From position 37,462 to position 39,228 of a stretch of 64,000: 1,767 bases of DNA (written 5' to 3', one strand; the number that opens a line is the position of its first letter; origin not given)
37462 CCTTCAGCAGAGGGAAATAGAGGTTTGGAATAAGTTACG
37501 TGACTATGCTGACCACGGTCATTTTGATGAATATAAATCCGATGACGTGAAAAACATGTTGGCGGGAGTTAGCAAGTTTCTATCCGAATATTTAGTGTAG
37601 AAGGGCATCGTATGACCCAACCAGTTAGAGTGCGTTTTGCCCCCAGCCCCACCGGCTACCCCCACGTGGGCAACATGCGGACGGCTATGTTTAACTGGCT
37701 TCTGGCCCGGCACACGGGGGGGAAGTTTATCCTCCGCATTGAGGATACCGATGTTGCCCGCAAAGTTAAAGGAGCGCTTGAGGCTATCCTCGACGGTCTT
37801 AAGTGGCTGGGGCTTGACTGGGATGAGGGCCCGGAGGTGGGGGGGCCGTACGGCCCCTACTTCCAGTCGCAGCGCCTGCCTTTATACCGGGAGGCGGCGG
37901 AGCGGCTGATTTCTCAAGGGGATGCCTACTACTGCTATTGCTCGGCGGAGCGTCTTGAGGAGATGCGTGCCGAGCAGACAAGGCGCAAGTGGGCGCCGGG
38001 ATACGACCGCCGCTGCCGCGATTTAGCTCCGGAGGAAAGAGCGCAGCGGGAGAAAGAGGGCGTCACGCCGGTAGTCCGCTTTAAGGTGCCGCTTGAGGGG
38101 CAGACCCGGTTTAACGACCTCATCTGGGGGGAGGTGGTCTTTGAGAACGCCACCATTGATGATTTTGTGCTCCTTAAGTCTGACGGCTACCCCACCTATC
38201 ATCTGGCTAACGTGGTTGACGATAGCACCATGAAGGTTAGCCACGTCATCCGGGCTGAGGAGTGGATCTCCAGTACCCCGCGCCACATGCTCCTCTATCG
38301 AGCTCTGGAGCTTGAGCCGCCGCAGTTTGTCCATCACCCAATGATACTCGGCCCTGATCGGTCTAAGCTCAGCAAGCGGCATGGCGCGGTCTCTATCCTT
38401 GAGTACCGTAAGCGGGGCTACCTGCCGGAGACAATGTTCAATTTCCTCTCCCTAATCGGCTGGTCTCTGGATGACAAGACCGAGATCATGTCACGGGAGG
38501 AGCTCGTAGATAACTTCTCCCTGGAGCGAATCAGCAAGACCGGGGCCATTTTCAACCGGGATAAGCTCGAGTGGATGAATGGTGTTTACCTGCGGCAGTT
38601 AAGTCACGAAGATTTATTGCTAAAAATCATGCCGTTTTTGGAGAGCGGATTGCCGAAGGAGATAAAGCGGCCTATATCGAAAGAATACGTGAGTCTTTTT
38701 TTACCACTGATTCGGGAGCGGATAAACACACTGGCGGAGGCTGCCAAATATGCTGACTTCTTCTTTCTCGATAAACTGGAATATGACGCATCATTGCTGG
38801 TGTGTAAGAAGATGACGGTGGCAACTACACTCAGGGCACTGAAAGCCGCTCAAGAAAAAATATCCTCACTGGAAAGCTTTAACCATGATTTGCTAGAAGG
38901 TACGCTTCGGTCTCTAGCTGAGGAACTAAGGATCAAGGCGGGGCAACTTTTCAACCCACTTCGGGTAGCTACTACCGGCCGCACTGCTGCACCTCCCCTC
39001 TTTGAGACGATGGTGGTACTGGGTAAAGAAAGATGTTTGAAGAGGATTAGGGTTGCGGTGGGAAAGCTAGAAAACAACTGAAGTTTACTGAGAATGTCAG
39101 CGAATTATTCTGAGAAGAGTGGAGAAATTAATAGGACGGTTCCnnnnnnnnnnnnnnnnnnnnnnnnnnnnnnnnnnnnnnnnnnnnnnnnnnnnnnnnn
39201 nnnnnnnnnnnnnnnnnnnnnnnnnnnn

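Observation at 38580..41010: glnS appears to have arrived together with a replacement GluRS anticodon-binding domain; a decaying relic of the original gltX 3' end is left behind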

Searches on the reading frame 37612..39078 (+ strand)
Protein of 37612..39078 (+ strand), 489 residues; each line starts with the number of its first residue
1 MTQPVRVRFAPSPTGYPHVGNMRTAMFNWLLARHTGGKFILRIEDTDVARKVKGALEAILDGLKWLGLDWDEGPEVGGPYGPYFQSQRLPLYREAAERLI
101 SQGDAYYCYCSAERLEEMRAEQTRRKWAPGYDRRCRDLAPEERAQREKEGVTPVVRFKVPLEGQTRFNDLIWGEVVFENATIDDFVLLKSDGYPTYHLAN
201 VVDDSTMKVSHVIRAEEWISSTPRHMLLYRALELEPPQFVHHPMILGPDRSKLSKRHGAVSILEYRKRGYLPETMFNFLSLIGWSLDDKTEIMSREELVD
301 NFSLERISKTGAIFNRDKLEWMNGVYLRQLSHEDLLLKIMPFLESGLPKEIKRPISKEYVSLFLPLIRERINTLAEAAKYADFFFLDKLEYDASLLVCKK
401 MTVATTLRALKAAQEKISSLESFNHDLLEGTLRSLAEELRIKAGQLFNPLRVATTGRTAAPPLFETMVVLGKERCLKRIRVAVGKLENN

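Call 5: find_homologous_proteins(query=window:37612-39078:+)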
Query window:37612-39078:+ (489 aa): 8000 proteins with E <= 0.001 among 8000 candidates; the best 120 are listed.
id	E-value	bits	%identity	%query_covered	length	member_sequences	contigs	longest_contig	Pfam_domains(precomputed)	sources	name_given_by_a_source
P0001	0.0e+0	1118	100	100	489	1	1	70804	PF19269.5,PF00749.28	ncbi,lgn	-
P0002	0.0e+0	1050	95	100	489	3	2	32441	PF19269.5,PF00749.28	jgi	-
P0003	0.0e+0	1032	92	100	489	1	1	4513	PF19269.5,PF00749.28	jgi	-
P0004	0.0e+0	1028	92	100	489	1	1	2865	PF19269.5,PF00749.28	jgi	jgi:glutamyl-tRNA synthetase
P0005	0.0e+0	1021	91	100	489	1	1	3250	PF19269.5,PF00749.28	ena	-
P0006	0.0e+0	1016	91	100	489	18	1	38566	PF19269.5,PF00749.28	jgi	jgi:glutamyl-tRNA synthetase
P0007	0.0e+0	1013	90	100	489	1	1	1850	PF19269.5,PF00749.28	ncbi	ncbi:MAG: glutamate--tRNA ligase [Dehalococcoidia bacterium]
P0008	0.0e+0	1012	90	100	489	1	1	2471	PF19269.5,PF00749.28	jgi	jgi:glutamyl-tRNA synthetase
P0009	3.4e-298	1007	91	100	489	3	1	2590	PF19269.5,PF00749.28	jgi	jgi:glutamyl-tRNA synthetase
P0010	5.5e-289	976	87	100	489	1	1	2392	PF19269.5,PF00749.28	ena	-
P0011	1.8e-274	929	82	100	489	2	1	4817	PF19269.5,PF00749.28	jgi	-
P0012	2.6e-269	912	80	100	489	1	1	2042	PF19269.5,PF00749.28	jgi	-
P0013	9.5e-268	906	80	100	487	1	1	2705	PF19269.5,PF00749.28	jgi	jgi:glutamyl-tRNA synthetase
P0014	1.4e-266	903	79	100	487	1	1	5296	PF19269.5,PF00749.28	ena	-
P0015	1.4e-266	903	80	99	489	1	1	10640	PF19269.5,PF00749.28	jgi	jgi:glutamyl-tRNA synthetase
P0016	1.7e-266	902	79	100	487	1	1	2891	PF19269.5,PF00749.28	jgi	jgi:glutamyl-tRNA synthetase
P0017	5.4e-266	901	79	100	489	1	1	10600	PF19269.5,PF00749.28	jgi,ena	-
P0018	5.9e-266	900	79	100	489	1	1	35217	PF19269.5,PF00749.28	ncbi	-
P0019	1.8e-265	899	79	99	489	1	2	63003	PF19269.5,PF00749.28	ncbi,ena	-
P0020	2.7e-265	898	79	100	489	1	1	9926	PF19269.5,PF00749.28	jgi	-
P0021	5.5e-265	897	79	100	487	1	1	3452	PF19269.5,PF00749.28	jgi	jgi:glutamyl-tRNA synthetase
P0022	6.8e-265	897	78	100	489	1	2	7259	PF19269.5,PF00749.28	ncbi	ncbi:MAG: glutamate--tRNA ligase [Dehalococcoidales bacterium]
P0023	8.5e-265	897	78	100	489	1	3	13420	PF19269.5,PF00749.28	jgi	jgi:glutamyl-tRNA synthetase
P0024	9.0e-265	897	79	100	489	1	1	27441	PF19269.5,PF00749.28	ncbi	ncbi:glutamate--tRNA ligase [Chloroflexota bacterium]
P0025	9.7e-265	896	78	99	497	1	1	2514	PF19269.5,PF00749.28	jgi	jgi:glutamyl-tRNA synthetase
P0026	1.5e-264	896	79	100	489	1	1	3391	PF19269.5,PF00749.28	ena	-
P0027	1.6e-264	896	79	99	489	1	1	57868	PF19269.5,PF00749.28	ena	-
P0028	2.0e-264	895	79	100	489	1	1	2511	PF19269.5,PF00749.28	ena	-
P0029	2.4e-264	895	77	100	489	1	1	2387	PF19269.5,PF00749.28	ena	-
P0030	3.2e-264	895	78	100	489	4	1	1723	PF19269.5,PF00749.28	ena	-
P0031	3.5e-264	895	78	100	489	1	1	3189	PF19269.5,PF00749.28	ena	-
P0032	3.6e-264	895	79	100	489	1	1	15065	PF19269.5,PF00749.28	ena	-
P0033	3.6e-264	895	77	100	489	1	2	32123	PF19269.5,PF00749.28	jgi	-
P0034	4.7e-264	894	78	100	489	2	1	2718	PF19269.5,PF00749.28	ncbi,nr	ncbi:MAG: glutamate--tRNA ligase [Dehalococcoidales bacterium]|nr:glutamate--tRNA ligase [Dehalococc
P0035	6.6e-264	894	78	99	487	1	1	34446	PF19269.5,PF00749.28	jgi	-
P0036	1.1e-263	893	78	100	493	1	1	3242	PF19269.5,PF00749.28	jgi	jgi:glutamyl-tRNA synthetase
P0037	1.3e-263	893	78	100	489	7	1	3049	PF19269.5,PF00749.28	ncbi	-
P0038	1.4e-263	893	78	100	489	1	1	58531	PF19269.5,PF00749.28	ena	-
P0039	1.9e-263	892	78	100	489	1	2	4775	PF19269.5,PF00749.28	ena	-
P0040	2.0e-263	892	78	100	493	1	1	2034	PF19269.5,PF00749.28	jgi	jgi:glutamyl-tRNA synthetase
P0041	2.0e-263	892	78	100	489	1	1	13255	PF19269.5,PF00749.28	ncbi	-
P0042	2.0e-263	892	78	100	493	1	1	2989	PF19269.5,PF00749.28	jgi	jgi:glutamyl-tRNA synthetase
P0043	4.6e-263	891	79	99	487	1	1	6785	PF19269.5,PF00749.28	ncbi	-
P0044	4.6e-263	891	78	99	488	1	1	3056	PF19269.5,PF00749.28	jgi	jgi:glutamyl-tRNA synthetase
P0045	6.1e-263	891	79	100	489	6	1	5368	PF19269.5,PF00749.28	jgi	-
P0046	9.2e-263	890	77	100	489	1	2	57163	PF19269.5,PF00749.28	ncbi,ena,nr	ncbi:MAG: glutamate--tRNA ligase [Dehalococcoidales bacterium]|nr:glutamate--tRNA ligase [Dehalococc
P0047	1.5e-262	889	77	100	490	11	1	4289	PF19269.5,PF00749.28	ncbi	-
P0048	4.3e-262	888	79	100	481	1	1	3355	PF19269.5,PF00749.28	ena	-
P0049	5.4e-262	887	78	100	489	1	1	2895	PF19269.5,PF00749.28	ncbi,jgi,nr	ncbi:MAG: glutamate--tRNA ligase [Dehalococcoidia bacterium]|nr:MAG: glutamate--tRNA ligase [Dehaloc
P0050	6.7e-262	887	78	100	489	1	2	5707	PF19269.5,PF00749.28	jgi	-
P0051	7.2e-262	887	79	99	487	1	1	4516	PF19269.5,PF00749.28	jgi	jgi:glutamyl-tRNA synthetase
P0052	7.3e-262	887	78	100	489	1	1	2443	PF19269.5,PF00749.28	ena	-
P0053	7.3e-262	887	84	95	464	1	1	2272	PF19269.5,PF00749.28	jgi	jgi:glutamyl-tRNA synthetase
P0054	1.2e-261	886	78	100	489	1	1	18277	PF19269.5,PF00749.28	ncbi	-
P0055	1.9e-261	886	78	100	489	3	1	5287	PF19269.5,PF00749.28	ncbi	-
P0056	2.3e-261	885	78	99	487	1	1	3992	PF19269.5,PF00749.28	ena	-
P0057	5.5e-261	884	77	100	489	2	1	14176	PF19269.5,PF00749.28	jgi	-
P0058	5.7e-261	884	77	100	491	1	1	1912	PF19269.5,PF00749.28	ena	-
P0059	7.0e-261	884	78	99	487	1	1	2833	PF19269.5,PF00749.28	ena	-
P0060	1.4e-260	883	78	100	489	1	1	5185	PF19269.5,PF00749.28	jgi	jgi:glutamyl-tRNA synthetase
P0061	5.2e-260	881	78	100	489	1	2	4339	PF19269.5,PF00749.28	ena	-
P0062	6.2e-260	881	78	100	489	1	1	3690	PF19269.5,PF00749.28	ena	-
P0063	7.0e-260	880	78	99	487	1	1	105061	PF19269.5,PF00749.28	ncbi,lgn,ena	ncbi:MAG: glutamate--tRNA ligase [Chloroflexota bacterium]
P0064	7.5e-260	880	77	100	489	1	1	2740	PF19269.5,PF00749.28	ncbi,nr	ncbi:MAG TPA: glutamate--tRNA ligase [Dehalococcoidales bacterium]|nr:glutamate--tRNA ligase [Dehalo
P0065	9.8e-260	880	78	100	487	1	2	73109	PF19269.5,PF00749.28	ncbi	-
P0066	1.2e-259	880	76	100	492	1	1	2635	PF19269.5,PF00749.28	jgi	jgi:glutamyl-tRNA synthetase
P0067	1.5e-259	879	77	100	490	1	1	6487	PF19269.5,PF00749.28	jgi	jgi:glutamyl-tRNA synthetase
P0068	1.8e-259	879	78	100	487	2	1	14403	PF19269.5,PF00749.28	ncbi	ncbi:MAG: glutamate--tRNA ligase [Dehalococcoidales bacterium]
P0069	2.2e-259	879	77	100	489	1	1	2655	PF19269.5,PF00749.28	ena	-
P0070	2.2e-259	879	77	100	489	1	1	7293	PF19269.5,PF00749.28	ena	-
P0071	2.5e-259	879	78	100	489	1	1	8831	PF19269.5,PF00749.28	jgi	jgi:glutamyl-tRNA synthetase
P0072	3.1e-259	878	77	100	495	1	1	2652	PF19269.5,PF00749.28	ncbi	-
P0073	3.7e-259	878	77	100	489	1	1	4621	PF19269.5,PF00749.28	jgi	-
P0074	4.5e-259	878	78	99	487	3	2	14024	PF19269.5,PF00749.28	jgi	jgi:glutamyl-tRNA synthetase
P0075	6.5e-259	877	74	100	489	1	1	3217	PF19269.5,PF00749.28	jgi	jgi:glutamyl-tRNA synthetase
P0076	9.9e-259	877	77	99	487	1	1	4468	PF19269.5,PF00749.28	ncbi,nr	ncbi:MAG: glutamate--tRNA ligase [Chloroflexi bacterium]|nr:glutamate--tRNA ligase [Chloroflexota ba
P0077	1.4e-258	876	77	100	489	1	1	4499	PF19269.5,PF00749.28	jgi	-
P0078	1.5e-258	876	77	100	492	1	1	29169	PF19269.5,PF00749.28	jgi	jgi:glutamyl-tRNA synthetase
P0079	1.8e-258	876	77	100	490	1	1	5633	PF19269.5,PF00749.28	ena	-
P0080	2.2e-258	876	76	100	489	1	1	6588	PF19269.5,PF00749.28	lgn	-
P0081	2.4e-258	875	74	100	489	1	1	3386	PF19269.5,PF00749.28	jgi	jgi:glutamyl-tRNA synthetase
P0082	3.6e-258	875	77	99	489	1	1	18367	PF19269.5,PF00749.28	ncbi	ncbi:glutamate--tRNA ligase [Chloroflexota bacterium]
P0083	6.2e-258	874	78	100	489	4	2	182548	PF19269.5,PF00749.28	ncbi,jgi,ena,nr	ncbi:MAG TPA: glutamate--tRNA ligase [Dehalococcoidia bacterium]|nr:glutamate--tRNA ligase [Dehaloco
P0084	9.1e-258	873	76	100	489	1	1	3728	PF19269.5,PF00749.28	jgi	-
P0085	9.3e-258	873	77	100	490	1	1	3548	PF19269.5,PF00749.28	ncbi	ncbi:MAG: glutamate--tRNA ligase [Dehalococcoidales bacterium]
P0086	1.6e-257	873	77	100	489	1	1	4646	PF19269.5,PF00749.28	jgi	jgi:glutamyl-tRNA synthetase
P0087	1.6e-257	873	76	100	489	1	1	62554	PF19269.5,PF00749.28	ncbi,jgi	-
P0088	1.7e-257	873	77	100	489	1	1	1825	PF19269.5,PF00749.28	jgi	jgi:glutamyl-tRNA synthetase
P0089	1.7e-257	873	78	99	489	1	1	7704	PF19269.5,PF00749.28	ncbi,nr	ncbi:MAG: glutamate--tRNA ligase [Dehalococcoidales bacterium]|nr:glutamate--tRNA ligase [Dehalococc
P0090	1.8e-257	872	77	100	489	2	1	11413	PF19269.5,PF00749.28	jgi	jgi:glutamyl-tRNA synthetase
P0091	2.0e-257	872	78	99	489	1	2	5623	PF19269.5,PF00749.28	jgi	jgi:glutamyl-tRNA synthetase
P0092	2.7e-257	872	76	100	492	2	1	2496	PF19269.5,PF00749.28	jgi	-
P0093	5.4e-257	871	77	100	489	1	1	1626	PF19269.5,PF00749.28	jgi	-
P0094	1.0e-256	870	77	100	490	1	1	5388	PF19269.5,PF00749.28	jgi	-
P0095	1.5e-256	869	76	100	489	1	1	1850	PF19269.5,PF00749.28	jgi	jgi:glutamyl-tRNA synthetase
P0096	2.6e-256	869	76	100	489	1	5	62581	PF19269.5,PF00749.28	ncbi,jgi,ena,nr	ncbi:MAG TPA: glutamate--tRNA ligase [Dehalococcoidia bacterium]|nr:glutamate--tRNA ligase [Dehaloco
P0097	3.5e-256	868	77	100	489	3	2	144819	PF19269.5,PF00749.28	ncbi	-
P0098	3.6e-256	868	76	100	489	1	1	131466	PF19269.5,PF00749.28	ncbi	ncbi:glutamate--tRNA ligase [Chloroflexota bacterium]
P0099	9.7e-256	867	76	100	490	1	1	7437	PF19269.5,PF00749.28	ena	-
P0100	1.2e-255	866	76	100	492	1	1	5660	PF19269.5,PF00749.28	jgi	jgi:glutamyl-tRNA synthetase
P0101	1.4e-255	866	77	100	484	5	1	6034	PF19269.5,PF00749.28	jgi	-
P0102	2.3e-255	866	74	100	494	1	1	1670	PF19269.5,PF00749.28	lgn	-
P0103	2.6e-255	865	74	100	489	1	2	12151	PF19269.5,PF00749.28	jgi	jgi:glutamyl-tRNA synthetase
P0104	2.9e-255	865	74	100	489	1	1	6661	PF19269.5,PF00749.28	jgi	jgi:glutamyl-tRNA synthetase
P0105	3.6e-255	865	75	100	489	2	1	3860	PF19269.5,PF00749.28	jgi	jgi:glutamyl-tRNA synthetase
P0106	4.7e-255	865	75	100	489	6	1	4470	PF19269.5,PF00749.28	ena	-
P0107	5.2e-255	864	75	100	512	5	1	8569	PF19269.5,PF00749.28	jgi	jgi:glutamyl-tRNA synthetase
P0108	5.4e-255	864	76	100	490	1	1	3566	PF19269.5,PF00749.28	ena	-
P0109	7.3e-255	864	76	100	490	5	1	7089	PF19269.5,PF00749.28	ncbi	-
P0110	8.5e-255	864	76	99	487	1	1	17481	PF19269.5,PF00749.28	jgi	-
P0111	1.2e-254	863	76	100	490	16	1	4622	PF19269.5,PF00749.28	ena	-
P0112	1.2e-254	863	77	99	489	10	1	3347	PF19269.5,PF00749.28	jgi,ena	-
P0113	1.5e-254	863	76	100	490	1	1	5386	PF19269.5,PF00749.28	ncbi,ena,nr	ncbi:MAG: glutamyl-tRNA synthetase [Dehalococcoidia bacterium SG8_51_3]|nr:MAG: glutamyl-tRNA synthe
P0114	2.0e-254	862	76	99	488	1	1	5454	PF19269.5,PF00749.28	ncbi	-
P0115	2.0e-254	862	76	100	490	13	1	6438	PF19269.5,PF00749.28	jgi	-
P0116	2.2e-254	862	75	99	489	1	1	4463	PF19269.5,PF00749.28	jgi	jgi:glutamyl-tRNA synthetase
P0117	2.5e-254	862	75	100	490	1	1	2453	PF19269.5,PF00749.28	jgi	-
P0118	2.6e-254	862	76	99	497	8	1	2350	PF19269.5,PF00749.28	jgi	jgi:glutamyl-tRNA synthetase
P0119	2.6e-254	862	77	99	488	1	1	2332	PF19269.5,PF00749.28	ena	-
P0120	2.8e-254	862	76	99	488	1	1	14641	PF19269.5,PF00749.28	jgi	-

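Call 12: find_encoding_contigs(protein=P0065, flank=8000, max_places=3)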
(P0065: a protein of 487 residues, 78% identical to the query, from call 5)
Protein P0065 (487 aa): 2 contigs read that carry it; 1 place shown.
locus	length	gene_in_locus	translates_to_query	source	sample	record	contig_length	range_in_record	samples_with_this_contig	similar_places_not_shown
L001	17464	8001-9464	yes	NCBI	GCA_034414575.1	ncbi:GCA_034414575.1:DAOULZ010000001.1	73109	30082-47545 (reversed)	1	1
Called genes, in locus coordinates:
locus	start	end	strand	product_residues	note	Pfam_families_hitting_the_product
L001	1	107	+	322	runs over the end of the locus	PF00348:polyprenyl_synt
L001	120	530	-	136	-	PF02391:MoaE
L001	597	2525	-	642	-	PF06480:FtsH_ext (weak), PF00004:AAA, PF07728:AAA_5 (faint), PF17862:AAA_lid_3, PF01434:Peptidase_M41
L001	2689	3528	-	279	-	PF01261:AP_endonuc_2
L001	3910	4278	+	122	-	PF01258:zf-dskA_traR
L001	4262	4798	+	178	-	PF01252:Peptidase_A8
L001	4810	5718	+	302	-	PF01479:S4, PF00849:PseudoU_synth_2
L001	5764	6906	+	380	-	PF01555:N6_N4_Mtase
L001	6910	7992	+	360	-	-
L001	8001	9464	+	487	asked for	PF00749:tRNA-synt_1c, PF19269:Anticodon_2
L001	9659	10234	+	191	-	-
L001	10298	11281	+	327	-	-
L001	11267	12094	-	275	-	PF01149:Fapy_DNA_glyco, PF06831:H2TH, PF06827:zf-FPG_IleRS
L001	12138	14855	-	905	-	PF02739:5_3_exonuc_N, PF01367:5_3_exonuc, PF01612:DNA_pol_A_exo1, PF00476:DNA_pol_A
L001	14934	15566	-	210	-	PF00300:His_Phos_1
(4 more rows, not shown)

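Call 13: find_encoding_contigs(protein=P0015, flank=8000, max_places=3)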
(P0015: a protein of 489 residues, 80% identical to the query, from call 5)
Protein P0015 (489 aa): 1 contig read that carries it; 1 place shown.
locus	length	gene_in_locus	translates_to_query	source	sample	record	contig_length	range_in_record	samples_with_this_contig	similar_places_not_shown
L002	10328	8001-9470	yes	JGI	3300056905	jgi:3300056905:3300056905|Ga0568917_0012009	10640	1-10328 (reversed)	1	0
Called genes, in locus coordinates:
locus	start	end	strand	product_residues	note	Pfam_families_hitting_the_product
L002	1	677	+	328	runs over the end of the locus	?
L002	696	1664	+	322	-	PF00348:polyprenyl_synt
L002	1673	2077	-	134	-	PF02391:MoaE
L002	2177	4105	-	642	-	PF06480:FtsH_ext, PF06068:TIP49 (faint), PF00004:AAA, PF07728:AAA_5 (weak), PF17862:AAA_lid_3, PF01434:Peptidase_M41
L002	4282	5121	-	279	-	PF01261:AP_endonuc_2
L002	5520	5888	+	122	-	PF01258:zf-dskA_traR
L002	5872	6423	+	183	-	PF01252:Peptidase_A8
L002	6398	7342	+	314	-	PF01479:S4, PF00849:PseudoU_synth_2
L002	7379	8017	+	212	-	-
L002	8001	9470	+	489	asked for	PF00749:tRNA-synt_1c, PF19269:Anticodon_2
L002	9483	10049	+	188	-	PF02525:Flavodoxin_2 (weak), PF03358:FMN_red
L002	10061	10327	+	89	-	?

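Call 14: find_encoding_contigs(protein=P0083, flank=8000, max_places=3)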
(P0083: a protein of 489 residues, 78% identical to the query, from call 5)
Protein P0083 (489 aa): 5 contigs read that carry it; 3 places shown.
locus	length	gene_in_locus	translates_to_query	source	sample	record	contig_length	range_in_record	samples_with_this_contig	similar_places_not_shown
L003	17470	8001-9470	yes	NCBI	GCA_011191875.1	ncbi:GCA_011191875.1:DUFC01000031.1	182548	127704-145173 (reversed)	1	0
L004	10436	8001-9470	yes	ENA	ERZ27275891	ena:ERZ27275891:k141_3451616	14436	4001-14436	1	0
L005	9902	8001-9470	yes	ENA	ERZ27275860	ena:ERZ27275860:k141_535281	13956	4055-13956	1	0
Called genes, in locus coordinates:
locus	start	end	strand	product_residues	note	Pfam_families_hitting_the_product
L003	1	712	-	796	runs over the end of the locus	PF11369:DUF3160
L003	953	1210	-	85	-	PF01713:Smr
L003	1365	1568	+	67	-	-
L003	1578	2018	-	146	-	PF14489:QueF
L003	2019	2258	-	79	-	-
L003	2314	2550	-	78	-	PF01037:AsnC_trans_reg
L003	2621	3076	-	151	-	PF01161:PBP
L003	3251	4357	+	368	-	PF00850:Hist_deacetyl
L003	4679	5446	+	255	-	PF01904:DUF72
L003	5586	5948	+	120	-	PF01258:zf-dskA_traR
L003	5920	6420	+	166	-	PF01252:Peptidase_A8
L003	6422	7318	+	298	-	PF01479:S4, PF00849:PseudoU_synth_2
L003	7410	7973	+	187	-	PF00574:CLP_protease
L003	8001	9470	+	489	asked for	PF00749:tRNA-synt_1c, PF19269:Anticodon_2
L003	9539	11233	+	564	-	PF00749:tRNA-synt_1c, PF03950:tRNA-synt_1c_C, PF20974:tRNA-synt_1c_C2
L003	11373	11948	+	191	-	-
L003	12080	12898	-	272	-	PF01149:Fapy_DNA_glyco, PF06831:H2TH, PF06827:zf-FPG_IleRS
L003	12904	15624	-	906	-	PF02739:5_3_exonuc_N, PF01367:5_3_exonuc, PF01612:DNA_pol_A_exo1, PF00476:DNA_pol_A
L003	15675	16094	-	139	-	PF01986:DUF123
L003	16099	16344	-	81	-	PF08734:GYD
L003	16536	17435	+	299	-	PF01656:CbiA (weak), PF02374:ArsA_ATPase, PF13614:AAA_31 (weak)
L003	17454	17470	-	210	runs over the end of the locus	PF00300:His_Phos_1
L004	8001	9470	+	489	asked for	PF00749:tRNA-synt_1c, PF19269:Anticodon_2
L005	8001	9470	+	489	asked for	PF00749:tRNA-synt_1c, PF19269:Anticodon_2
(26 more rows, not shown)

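Call 15: find_encoding_contigs(protein=P0018, flank=8000, max_places=3)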
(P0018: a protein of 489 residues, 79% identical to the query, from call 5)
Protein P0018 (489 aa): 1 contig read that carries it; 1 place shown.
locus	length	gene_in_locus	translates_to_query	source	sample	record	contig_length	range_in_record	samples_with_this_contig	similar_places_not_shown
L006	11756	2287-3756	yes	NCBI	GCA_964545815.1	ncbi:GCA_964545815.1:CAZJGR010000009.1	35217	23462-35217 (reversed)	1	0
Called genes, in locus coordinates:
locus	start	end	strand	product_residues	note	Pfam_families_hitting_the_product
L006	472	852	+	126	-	PF01258:zf-dskA_traR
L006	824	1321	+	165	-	PF01252:Peptidase_A8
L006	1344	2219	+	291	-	PF01479:S4, PF00849:PseudoU_synth_2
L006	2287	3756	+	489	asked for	PF00749:tRNA-synt_1c, PF19269:Anticodon_2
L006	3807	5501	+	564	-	PF00749:tRNA-synt_1c, PF03950:tRNA-synt_1c_C, PF20974:tRNA-synt_1c_C2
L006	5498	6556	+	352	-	PF04055:Radical_SAM (weak)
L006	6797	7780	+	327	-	PF13480:Acetyltransf_6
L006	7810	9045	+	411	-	PF20706:GT4-conflict, PF13439:Glyco_transf_4, PF13579:Glyco_trans_4_4, PF00982:Glyco_transf_20 (faint), PF00534:Glycos_transf_1, PF13692:Glyco_trans_1_4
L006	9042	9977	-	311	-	PF13302:Acetyltransf_3, PF00583:Acetyltransf_1, PF13673:Acetyltransf_10, PF13508:Acetyltransf_7, PF08445:FR47 (weak), PF00583:Acetyltransf_1, PF13673:Acetyltransf_10, PF13508:Acetyltransf_7, +2 more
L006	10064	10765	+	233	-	PF02585:PIG-L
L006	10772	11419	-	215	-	PF00753:Lactamase_B, PF23023:Anti-Pycsar_Apyc1 (faint)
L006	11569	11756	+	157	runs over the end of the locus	PF01230:HIT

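Call 16: find_encoding_contigs(protein=P0002, flank=8000, max_places=3)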
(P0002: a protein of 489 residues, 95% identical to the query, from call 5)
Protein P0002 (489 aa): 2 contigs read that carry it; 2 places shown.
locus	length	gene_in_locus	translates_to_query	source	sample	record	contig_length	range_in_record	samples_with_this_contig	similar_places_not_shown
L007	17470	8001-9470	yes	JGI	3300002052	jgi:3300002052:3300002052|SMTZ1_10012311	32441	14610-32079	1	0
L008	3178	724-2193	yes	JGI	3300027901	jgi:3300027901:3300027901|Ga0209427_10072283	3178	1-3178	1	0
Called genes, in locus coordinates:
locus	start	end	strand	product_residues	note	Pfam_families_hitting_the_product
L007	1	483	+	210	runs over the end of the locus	PF00133:tRNA-synt_1, PF09334:tRNA-synt_1g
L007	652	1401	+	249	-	PF09334:tRNA-synt_1g, PF19303:Anticodon_3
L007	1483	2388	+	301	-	PF00348:polyprenyl_synt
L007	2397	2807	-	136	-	PF02391:MoaE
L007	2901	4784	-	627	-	PF06068:TIP49 (faint), PF00004:AAA, PF07728:AAA_5 (faint), PF17862:AAA_lid_3, PF01434:Peptidase_M41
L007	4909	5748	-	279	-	PF01261:AP_endonuc_2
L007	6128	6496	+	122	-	PF01258:zf-dskA_traR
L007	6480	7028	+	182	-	PF01252:Peptidase_A8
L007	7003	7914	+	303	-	PF01479:S4, PF00849:PseudoU_synth_2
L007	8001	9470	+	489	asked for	PF00749:tRNA-synt_1c, PF19269:Anticodon_2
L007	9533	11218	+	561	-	PF00749:tRNA-synt_1c, PF03950:tRNA-synt_1c_C, PF20974:tRNA-synt_1c_C2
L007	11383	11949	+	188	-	PF02525:Flavodoxin_2, PF03358:FMN_red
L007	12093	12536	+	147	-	-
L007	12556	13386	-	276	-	PF01149:Fapy_DNA_glyco, PF06831:H2TH, PF06827:zf-FPG_IleRS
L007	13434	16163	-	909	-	PF02739:5_3_exonuc_N, PF01367:5_3_exonuc, PF01612:DNA_pol_A_exo1, PF00476:DNA_pol_A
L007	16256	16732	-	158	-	-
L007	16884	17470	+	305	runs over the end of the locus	PF01545:Cation_efflux, PF16916:ZT_dimer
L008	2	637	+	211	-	?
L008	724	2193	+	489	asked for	PF00749:tRNA-synt_1c, PF19269:Anticodon_2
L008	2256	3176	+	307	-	?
